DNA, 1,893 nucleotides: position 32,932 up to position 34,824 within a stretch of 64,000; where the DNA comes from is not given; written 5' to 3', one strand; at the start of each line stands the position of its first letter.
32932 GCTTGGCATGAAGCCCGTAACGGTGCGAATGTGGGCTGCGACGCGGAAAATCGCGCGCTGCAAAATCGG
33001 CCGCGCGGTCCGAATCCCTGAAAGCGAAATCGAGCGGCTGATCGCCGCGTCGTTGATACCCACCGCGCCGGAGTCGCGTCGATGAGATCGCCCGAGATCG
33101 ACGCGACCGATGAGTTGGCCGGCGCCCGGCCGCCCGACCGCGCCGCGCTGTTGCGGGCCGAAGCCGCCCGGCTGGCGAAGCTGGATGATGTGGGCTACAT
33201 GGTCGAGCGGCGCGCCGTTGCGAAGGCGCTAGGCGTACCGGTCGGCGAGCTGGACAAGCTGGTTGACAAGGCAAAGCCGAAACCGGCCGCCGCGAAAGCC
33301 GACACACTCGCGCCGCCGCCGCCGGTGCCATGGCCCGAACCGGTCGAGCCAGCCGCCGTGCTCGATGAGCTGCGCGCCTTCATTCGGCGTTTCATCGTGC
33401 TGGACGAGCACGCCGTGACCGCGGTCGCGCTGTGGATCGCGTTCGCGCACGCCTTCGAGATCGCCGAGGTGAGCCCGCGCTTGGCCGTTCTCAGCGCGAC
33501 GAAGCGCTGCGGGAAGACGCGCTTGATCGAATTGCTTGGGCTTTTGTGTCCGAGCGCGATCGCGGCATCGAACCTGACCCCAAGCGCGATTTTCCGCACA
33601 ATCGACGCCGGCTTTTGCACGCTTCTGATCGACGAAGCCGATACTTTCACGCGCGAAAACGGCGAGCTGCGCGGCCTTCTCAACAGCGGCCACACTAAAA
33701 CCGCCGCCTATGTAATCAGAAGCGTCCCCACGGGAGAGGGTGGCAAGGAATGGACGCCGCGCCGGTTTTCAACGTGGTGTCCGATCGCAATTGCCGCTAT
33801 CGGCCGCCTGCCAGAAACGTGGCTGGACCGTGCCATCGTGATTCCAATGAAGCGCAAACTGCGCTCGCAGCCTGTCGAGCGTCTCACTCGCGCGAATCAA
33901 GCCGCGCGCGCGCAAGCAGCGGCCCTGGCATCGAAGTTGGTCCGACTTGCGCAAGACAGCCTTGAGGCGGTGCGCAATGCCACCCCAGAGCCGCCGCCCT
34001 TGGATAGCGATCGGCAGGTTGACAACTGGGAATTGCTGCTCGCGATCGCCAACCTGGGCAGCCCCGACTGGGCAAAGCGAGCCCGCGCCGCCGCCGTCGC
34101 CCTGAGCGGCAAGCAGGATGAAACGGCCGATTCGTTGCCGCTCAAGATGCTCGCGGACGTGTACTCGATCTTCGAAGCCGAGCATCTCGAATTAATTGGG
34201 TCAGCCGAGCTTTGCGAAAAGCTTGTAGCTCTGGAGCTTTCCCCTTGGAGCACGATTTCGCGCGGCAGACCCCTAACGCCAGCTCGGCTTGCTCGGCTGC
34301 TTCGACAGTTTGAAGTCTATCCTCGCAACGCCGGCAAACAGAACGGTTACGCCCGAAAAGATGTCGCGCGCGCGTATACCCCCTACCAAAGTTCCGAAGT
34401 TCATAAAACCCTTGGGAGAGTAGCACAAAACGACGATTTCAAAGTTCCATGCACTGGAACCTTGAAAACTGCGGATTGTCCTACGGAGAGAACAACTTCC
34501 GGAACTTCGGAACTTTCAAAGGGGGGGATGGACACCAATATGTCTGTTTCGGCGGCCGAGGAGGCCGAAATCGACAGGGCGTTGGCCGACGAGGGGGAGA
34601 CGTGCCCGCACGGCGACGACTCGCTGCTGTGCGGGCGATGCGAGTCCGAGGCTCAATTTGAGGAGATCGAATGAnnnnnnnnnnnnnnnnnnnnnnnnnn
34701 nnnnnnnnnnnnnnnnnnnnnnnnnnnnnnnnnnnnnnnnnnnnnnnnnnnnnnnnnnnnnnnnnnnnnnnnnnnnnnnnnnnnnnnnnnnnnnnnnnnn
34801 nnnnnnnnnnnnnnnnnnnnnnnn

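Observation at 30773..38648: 7.8 kb integrative element in tRNA-Pro with P4/PICI-like architecture (int, alpA/xis, primase)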

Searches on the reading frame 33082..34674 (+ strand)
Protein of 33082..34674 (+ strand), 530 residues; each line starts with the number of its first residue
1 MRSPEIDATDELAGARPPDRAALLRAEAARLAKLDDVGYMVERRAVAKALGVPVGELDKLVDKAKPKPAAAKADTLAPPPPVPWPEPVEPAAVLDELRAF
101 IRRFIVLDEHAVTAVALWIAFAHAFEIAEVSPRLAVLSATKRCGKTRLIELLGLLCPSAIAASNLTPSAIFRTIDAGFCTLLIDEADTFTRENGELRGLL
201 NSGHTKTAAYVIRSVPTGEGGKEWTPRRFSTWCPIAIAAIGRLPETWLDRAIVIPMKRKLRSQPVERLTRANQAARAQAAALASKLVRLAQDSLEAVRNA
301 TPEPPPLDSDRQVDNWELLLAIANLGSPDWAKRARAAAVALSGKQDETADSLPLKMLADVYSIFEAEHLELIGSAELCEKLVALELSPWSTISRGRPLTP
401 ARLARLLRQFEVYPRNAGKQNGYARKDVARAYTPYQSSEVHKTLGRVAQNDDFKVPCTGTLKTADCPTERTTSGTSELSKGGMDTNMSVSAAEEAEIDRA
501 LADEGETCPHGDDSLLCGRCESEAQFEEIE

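Call 9: search_protein_families(library=pfam, proteins=[window:33082-34674:+], max_evalue=0.01)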
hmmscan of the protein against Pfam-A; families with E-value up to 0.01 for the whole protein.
window:33082-34674:+ (530 aa): 1 family
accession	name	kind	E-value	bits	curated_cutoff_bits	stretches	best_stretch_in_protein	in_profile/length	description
PF12307.13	DUF3631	-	4e-30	105.8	24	1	256-435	2-182/182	Protein of unknown function (DUF3631)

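Call 10: search_protein_families(library=phrogs, proteins=[window:33082-34674:+], max_evalue=0.01)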
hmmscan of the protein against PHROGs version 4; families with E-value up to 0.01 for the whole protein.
window:33082-34674:+ (530 aa): 0 families

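Call 11: search_protein_families(library=ncbifam, proteins=[window:33082-34674:+], max_evalue=0.01)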
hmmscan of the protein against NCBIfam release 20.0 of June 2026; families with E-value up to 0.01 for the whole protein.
window:33082-34674:+ (530 aa): 0 families

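Call 14: find_encoding_contigs(protein=window:33082-34674:+, flank=10000, max_places=10)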
Protein window:33082-34674:+ (530 aa): no gene with exactly this product is on record in the collection.

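Call 15: find_homologous_proteins(query=window:33082-34674:+, max_evalue=0.00001)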
Query window:33082-34674:+ (530 aa): 1059 proteins with E <= 0.00001 among 8000 candidates; the best 120 are listed.
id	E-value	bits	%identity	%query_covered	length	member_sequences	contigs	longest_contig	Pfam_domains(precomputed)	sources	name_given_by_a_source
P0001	0.0e+0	1170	100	100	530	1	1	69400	PF12307.14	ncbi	-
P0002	1.5e-180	620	60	94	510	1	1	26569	PF12307.14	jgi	jgi:putative DNA primase/helicase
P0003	1.7e-169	583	60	88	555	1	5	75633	PF12307.14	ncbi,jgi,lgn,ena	jgi:putative DNA primase/helicase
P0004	3.1e-162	559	57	91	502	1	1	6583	PF12307.14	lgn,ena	-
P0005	1.1e-152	528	54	91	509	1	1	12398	PF12307.14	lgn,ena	-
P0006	9.0e-152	525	55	89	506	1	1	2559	PF12307.14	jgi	jgi:putative DNA primase/helicase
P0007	2.5e-149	517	53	90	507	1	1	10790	PF12307.14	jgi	jgi:putative DNA primase/helicase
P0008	1.3e-148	514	56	85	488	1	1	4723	PF12307.14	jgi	jgi:putative DNA primase/helicase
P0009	2.2e-145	504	55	83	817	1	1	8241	PF12307.14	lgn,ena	-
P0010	6.3e-144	499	53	89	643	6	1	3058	PF12307.14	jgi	-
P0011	8.7e-142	492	53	85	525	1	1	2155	PF12307.14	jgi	jgi:putative DNA primase/helicase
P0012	2.5e-141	490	51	88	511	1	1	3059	PF12307.14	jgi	jgi:putative DNA primase/helicase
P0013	5.8e-141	489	51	89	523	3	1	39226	PF12307.14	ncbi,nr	ncbi:MAG TPA: DUF3631 domain-containing protein [Candidatus Binataceae bacterium]|nr:DUF3631 domain-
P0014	5.6e-140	486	53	86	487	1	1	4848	PF12307.14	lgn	-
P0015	5.1e-139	483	62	72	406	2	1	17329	PF12307.14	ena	-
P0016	1.3e-138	481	52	86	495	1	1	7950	PF12307.14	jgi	jgi:putative DNA primase/helicase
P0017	1.9e-127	445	48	92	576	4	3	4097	PF12307.14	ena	-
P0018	1.1e-126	442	50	83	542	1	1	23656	PF12307.14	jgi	jgi:putative DNA primase/helicase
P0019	3.2e-124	434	48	90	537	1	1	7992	PF12307.14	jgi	jgi:putative DNA primase/helicase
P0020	1.8e-122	428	47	89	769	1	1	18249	PF12307.14,PF09250.17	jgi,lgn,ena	-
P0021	3.5e-120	421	70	54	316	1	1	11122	PF12307.14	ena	-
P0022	1.0e-119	419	46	90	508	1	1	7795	PF12307.14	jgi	jgi:putative DNA primase/helicase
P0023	1.2e-119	419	49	84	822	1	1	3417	PF12307.14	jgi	jgi:hypothetical protein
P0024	1.7e-119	418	50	81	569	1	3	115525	PF12307.14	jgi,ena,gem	-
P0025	1.4e-118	415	53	73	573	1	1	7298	PF12307.14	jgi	jgi:putative DNA primase/helicase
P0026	3.5e-118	414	48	86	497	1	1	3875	PF12307.14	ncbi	ncbi:MAG: DUF3631 domain-containing protein [Candidatus Binataceae bacterium]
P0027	6.6e-116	406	43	97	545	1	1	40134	PF12307.14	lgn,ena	-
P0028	1.6e-114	402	46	84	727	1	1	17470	PF12307.14,PF09250.17,PF08708.17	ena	-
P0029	1.4e-111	392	49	79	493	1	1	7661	PF12307.14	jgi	jgi:putative DNA primase/helicase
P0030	2.1e-111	392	57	61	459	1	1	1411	PF12307.14,PF23639.2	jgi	jgi:putative DNA primase/helicase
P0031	2.7e-111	391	46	86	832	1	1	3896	PF12307.14,PF09250.17,PF08708.17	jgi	jgi:putative DNA primase/helicase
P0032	2.7e-110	388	58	61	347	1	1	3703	PF12307.14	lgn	-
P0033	1.6e-109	385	46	88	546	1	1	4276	PF12307.14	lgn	-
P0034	8.1e-106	373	46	79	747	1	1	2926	PF12307.14,PF09250.17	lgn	-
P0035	2.6e-105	372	45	79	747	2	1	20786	PF12307.14,PF09250.17,PF08708.17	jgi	jgi:hypothetical protein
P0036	7.6e-105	370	44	91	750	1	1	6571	PF12307.14,PF09250.17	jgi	jgi:Bifunctional DNA primase/polymerase, N-terminal/Protein of unknown function (DUF3631)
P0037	1.9e-104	369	47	78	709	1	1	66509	PF12307.14,PF09250.17,PF08708.17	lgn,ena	-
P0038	3.4e-103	365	43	82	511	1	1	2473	PF12307.14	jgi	jgi:putative DNA primase/helicase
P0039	5.1e-103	364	53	62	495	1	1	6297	PF12307.14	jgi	jgi:hypothetical protein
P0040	1.4e-102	362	45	90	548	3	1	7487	PF12307.14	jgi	jgi:putative DNA primase/helicase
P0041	2.7e-101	358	48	73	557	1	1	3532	PF12307.14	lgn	-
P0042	3.8e-101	358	44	84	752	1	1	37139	PF12307.14,PF09250.17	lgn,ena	-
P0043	1.2e-100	356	43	89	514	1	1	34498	PF12307.14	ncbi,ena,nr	ncbi:MAG: DUF3631 domain-containing protein [Deltaproteobacteria bacterium]|nr:DUF3631 domain-contai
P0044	6.1e-100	354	49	76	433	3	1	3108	PF12307.14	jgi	-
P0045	4.6e-97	344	45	82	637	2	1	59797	PF12307.14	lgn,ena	-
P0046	2.5e-96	342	51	69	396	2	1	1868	PF12307.14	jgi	jgi:putative DNA primase/helicase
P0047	1.7e-95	339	45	78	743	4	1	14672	PF12307.14,PF09250.17,PF08708.17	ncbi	-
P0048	6.2e-95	337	42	87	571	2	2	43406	PF12307.14,PF08708.17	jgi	jgi:putative DNA primase/helicase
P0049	1.6e-93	333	44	83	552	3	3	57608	PF12307.14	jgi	-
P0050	2.6e-93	332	41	88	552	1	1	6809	PF12307.14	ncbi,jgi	-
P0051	7.0e-93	331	43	84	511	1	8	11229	PF12307.14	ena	-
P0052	2.9e-91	325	44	78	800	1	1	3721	PF12307.14,PF23639.2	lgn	-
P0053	6.3e-90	321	40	90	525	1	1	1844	PF12307.14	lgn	-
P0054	1.8e-89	319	44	81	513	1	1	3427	PF12307.14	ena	-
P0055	2.8e-89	319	43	78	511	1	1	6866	PF12307.14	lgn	-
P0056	2.9e-89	319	43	81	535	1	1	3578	PF12307.14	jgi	jgi:putative DNA primase/helicase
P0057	6.8e-89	317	42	81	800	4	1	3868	PF12307.14,PF13362.13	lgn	-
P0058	1.1e-88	317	42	84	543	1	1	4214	PF12307.14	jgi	jgi:putative DNA primase/helicase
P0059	5.0e-88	315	38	88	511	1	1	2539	PF12307.14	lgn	-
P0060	5.9e-88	314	42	86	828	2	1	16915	PF12307.14,PF13662.13,PF13362.13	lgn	-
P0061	6.6e-88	314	43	79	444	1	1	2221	PF12307.14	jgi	jgi:putative DNA primase/helicase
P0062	1.9e-87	313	42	77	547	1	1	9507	PF12307.14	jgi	jgi:putative DNA primase/helicase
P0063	2.3e-87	312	40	87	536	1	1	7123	PF12307.14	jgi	jgi:putative DNA primase/helicase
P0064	5.0e-87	311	46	71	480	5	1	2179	PF12307.14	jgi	jgi:hypothetical protein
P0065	9.1e-87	310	41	89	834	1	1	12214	PF12307.14,PF13662.13,PF13362.13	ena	-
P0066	9.5e-87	310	37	92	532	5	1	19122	PF12307.14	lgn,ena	-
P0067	1.4e-86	310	44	77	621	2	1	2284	PF12307.14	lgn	-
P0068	3.7e-86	308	43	77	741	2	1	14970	PF12307.14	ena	-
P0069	4.5e-86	308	40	78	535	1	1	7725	PF12307.14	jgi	jgi:putative DNA primase/helicase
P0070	6.1e-86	308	42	79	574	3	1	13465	PF12307.14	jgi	-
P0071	6.2e-86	308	40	82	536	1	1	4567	PF12307.14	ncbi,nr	ncbi:MAG: DUF3631 domain-containing protein [Holophaga sp.]|nr:DUF3631 domain-containing protein [Ho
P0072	6.4e-86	308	42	80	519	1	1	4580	PF12307.14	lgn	-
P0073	8.3e-86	307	41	79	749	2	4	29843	PF12307.14,PF12965.14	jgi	jgi:hypothetical protein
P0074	1.2e-85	307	43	78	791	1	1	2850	PF12307.14,PF13362.13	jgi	-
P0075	3.0e-85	305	42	80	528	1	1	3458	PF12307.14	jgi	jgi:hypothetical protein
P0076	4.5e-85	305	42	78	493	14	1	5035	PF12307.14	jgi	jgi:putative DNA primase/helicase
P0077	1.1e-84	304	41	80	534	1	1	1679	PF12307.14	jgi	jgi:putative DNA primase/helicase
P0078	1.2e-84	303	44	78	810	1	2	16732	PF12307.14,PF13662.13,PF13362.13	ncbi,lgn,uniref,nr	ncbi:MAG: DUF3631 domain-containing protein [Spiribacter salinus]|uniref:DUF3631 domain-containing p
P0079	1.5e-84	303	43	74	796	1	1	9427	PF12307.14,PF13662.13,PF13362.13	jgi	jgi:putative DNA primase/helicase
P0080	1.5e-84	303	40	87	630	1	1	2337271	PF12307.14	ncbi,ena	-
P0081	1.6e-84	303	43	78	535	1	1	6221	PF12307.14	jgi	jgi:putative DNA primase/helicase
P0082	1.7e-84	303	42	78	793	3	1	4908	PF12307.14,PF13362.13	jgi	jgi:putative DNA primase/helicase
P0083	1.7e-84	303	42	78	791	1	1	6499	PF12307.14,PF13362.13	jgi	jgi:putative DNA primase/helicase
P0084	1.7e-84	303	42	78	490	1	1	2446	PF12307.14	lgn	-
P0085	1.9e-84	303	43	77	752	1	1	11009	PF12307.14,PF12965.14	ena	-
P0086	2.1e-84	303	43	75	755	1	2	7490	PF12307.14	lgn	-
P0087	2.9e-84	302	43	77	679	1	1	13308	PF12307.14,PF13362.13,PF23639.2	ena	-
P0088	3.3e-84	302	42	79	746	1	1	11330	PF12307.14,PF08707.17,PF09250.17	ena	-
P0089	4.3e-84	302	42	78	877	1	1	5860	PF12307.14,PF13662.13,PF13362.13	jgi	jgi:putative DNA primase/helicase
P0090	5.8e-84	301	43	78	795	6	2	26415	PF12307.14,PF13662.13,PF13362.13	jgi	jgi:putative DNA primase/helicase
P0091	6.0e-84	301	41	77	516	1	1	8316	PF12307.14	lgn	-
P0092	6.1e-84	301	40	84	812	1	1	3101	PF12307.14,PF13662.13,PF13362.13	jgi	-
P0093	6.7e-84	301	42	77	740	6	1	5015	PF12307.14,PF08707.17,PF09250.17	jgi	jgi:hypothetical protein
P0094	7.2e-84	301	38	92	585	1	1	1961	PF12307.14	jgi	jgi:putative DNA primase/helicase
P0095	1.1e-83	300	43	75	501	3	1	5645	PF12307.14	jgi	jgi:putative DNA primase/helicase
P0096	1.1e-83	300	45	73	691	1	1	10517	PF12307.14,PF12965.14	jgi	jgi:putative DNA primase/helicase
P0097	1.1e-83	300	39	82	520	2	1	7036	PF12307.14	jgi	jgi:putative DNA primase/helicase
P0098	1.2e-83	300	40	78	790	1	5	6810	PF12307.14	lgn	-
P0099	1.2e-83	300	40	80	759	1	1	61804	PF12307.14,PF13662.13,PF13362.13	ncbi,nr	ncbi:MAG: DUF3631 domain-containing protein [Desulfuromonadales bacterium]|nr:DUF3631 domain-contain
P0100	1.3e-83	300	40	78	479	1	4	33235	PF12307.14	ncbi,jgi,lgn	jgi:putative DNA primase/helicase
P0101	1.5e-83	300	42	77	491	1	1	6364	PF12307.14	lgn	-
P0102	1.9e-83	299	41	78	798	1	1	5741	PF12307.14,PF13662.13,PF13362.13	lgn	-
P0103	2.3e-83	299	42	78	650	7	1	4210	PF12307.14,PF13362.13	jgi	jgi:putative DNA primase/helicase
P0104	2.4e-83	299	44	77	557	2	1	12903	PF12307.14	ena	-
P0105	2.4e-83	299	41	79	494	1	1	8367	PF12307.14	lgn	-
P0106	2.7e-83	299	40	81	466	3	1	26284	PF12307.14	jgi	jgi:putative DNA primase/helicase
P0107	2.7e-83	299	42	74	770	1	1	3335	PF12307.14,PF13662.13,PF13362.13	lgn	-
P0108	2.9e-83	299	44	78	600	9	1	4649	PF12307.14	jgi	jgi:putative DNA primase/helicase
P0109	3.0e-83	299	42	77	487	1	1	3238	PF12307.14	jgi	-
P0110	3.0e-83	299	40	80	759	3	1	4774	PF12307.14,PF13662.13,PF13362.13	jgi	jgi:putative DNA primase/helicase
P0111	3.1e-83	299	44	77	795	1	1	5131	PF12307.14,PF13662.13,PF13362.13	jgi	jgi:putative DNA primase/helicase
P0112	4.0e-83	298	41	78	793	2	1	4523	PF12307.14,PF13662.13,PF13362.13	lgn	-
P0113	4.6e-83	298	43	78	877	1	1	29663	PF12307.14,PF13662.13,PF13362.13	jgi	jgi:putative DNA primase/helicase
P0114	4.7e-83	298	42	85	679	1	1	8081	PF12307.14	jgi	jgi:hypothetical protein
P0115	5.4e-83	298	42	77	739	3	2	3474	PF12307.14,PF13662.13,PF13362.13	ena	-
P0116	5.7e-83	298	42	78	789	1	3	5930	PF12307.14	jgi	jgi:Protein of unknown function (DUF3631)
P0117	6.1e-83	298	39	93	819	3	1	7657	PF12307.14,PF13362.13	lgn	-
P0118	6.2e-83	298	43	78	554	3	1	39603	PF12307.14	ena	-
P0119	7.5e-83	297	42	82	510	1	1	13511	PF12307.14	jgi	jgi:putative DNA primase/helicase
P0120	8.5e-83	297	40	80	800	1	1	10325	PF12307.14,PF19898.5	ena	-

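Call 16: find_encoding_contigs(protein=P0001, flank=10000, max_places=5)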
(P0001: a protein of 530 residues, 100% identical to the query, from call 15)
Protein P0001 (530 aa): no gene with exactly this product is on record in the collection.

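Call 17: find_encoding_contigs(protein=P0003, flank=10000, max_places=6)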
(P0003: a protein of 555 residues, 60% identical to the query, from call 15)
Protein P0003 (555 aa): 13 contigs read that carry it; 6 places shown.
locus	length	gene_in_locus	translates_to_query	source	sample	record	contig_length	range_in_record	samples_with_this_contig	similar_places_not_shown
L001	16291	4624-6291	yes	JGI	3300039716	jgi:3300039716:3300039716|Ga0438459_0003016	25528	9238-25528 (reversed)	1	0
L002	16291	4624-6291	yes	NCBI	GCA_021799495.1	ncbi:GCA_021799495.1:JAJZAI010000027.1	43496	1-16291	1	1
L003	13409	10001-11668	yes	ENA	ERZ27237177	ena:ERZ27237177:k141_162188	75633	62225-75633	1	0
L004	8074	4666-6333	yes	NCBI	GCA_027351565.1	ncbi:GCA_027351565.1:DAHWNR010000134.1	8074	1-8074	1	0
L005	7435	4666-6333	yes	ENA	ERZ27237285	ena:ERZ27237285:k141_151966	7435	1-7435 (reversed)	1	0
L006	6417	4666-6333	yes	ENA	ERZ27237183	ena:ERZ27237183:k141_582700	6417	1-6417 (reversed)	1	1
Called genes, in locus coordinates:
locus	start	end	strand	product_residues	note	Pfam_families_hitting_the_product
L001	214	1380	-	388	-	PF00144:Beta-lactamase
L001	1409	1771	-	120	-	-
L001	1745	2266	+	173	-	PF01243:PNPOx_N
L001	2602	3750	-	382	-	PF14659:Phage_int_SAM_3, PF00589:Phage_integrase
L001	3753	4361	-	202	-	-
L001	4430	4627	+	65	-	PF12728:HTH_17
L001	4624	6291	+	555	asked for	PF12307:DUF3631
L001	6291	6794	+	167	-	PF18563:TubC_N (weak)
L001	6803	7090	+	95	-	-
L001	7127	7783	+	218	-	-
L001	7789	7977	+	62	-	-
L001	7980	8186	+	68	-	-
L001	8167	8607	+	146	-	-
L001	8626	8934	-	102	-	-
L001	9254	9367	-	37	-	-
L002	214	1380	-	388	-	PF00144:Beta-lactamase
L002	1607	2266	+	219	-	PF01243:PNPOx_N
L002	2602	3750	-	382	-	PF14659:Phage_int_SAM_3, PF00589:Phage_integrase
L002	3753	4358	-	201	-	-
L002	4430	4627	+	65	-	PF12728:HTH_17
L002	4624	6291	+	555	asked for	PF12307:DUF3631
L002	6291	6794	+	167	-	PF18563:TubC_N (weak)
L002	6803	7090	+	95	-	-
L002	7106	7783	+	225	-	-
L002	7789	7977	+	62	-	-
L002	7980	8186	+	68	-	-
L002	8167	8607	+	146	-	-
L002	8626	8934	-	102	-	-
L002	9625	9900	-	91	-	-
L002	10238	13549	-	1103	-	PF00873:ACR_tran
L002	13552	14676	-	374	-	PF00364:Biotin_lipoyl (faint), PF25917:BSH_RND (weak), PF25876:HH_MFP_RND (weak), PF25954:Beta-barrel_RND_2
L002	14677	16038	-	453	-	PF02321:OEP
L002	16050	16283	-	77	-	PF11127:YgaP-like_TM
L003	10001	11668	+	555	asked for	PF12307:DUF3631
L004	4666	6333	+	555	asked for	PF12307:DUF3631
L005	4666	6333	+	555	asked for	PF12307:DUF3631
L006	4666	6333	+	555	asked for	PF12307:DUF3631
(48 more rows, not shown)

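Call 18: find_encoding_contigs(protein=P0002, flank=10000, max_places=4)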
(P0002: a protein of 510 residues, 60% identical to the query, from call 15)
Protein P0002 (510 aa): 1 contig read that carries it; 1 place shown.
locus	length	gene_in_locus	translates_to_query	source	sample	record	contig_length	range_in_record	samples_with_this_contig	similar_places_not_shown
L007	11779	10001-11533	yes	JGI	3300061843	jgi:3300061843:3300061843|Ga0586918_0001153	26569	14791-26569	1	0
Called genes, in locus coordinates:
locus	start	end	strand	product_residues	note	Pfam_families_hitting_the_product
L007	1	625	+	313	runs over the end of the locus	PF00583:Acetyltransf_1, PF13508:Acetyltransf_7 (weak)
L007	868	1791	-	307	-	PF08501:Shikimate_dh_N, PF01488:Shikimate_DH (weak), PF18317:SDH_C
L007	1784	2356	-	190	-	-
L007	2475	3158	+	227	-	PF07758:DUF1614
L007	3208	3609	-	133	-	PF12172:zf-ChsH2, PF01796:OB_ChsH2_C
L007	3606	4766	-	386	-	PF02803:Thiolase_C (faint), PF22691:Thiolase_C_1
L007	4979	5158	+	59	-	-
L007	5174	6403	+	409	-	PF01266:DAO (faint), PF01494:FAD_binding_3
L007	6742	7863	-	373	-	PF14659:Phage_int_SAM_3, PF00589:Phage_integrase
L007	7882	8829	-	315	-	-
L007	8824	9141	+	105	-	-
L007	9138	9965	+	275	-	PF23639:DUF7146, PF13362:Toprim_3, PF13662:Toprim_4 (faint), PF13155:Toprim_2 (weak)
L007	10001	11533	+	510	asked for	PF12307:DUF3631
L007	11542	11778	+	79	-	?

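Call 22: find_encoding_contigs(protein=P0123, flank=10000, max_places=6)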
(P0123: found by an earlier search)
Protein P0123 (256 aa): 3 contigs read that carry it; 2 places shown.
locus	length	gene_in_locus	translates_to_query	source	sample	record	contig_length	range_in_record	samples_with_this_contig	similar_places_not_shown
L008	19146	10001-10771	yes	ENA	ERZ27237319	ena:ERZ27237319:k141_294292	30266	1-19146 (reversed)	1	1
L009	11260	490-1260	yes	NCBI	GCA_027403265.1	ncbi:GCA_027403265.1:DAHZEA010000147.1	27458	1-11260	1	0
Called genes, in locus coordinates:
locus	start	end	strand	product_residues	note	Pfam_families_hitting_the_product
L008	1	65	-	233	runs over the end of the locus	PF01476:LysM, PF01551:Peptidase_M23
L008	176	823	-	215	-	PF01135:PCMT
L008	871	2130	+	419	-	PF00355:Rieske, PF00848:Ring_hydroxyl_A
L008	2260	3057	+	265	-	PF00561:Abhydrolase_1, PF12697:Abhydrolase_6, PF12146:Hydrolase_4, PF00561:Abhydrolase_1 (weak)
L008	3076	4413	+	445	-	PF00296:Bac_luciferase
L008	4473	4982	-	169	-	-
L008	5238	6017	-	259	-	PF00756:Esterase (weak), PF00561:Abhydrolase_1, PF00975:Thioesterase (faint), PF12146:Hydrolase_4, PF12697:Abhydrolase_6, PF07819:PGAP1 (weak)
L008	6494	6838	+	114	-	PF13473:Cupredoxin_1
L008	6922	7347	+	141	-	PF14376:Haem_bd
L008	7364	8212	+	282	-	-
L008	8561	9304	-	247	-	PF00106:adh_short, PF08659:KR, PF13561:adh_short_C2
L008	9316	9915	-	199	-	-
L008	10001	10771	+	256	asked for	PF03309:Pan_kinase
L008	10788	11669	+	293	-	PF00753:Lactamase_B, PF19583:ODP (weak), PF12706:Lactamase_B_2 (faint), PF17778:WHD_BLACT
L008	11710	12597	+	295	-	PF13180:PDZ_2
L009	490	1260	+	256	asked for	PF03309:Pan_kinase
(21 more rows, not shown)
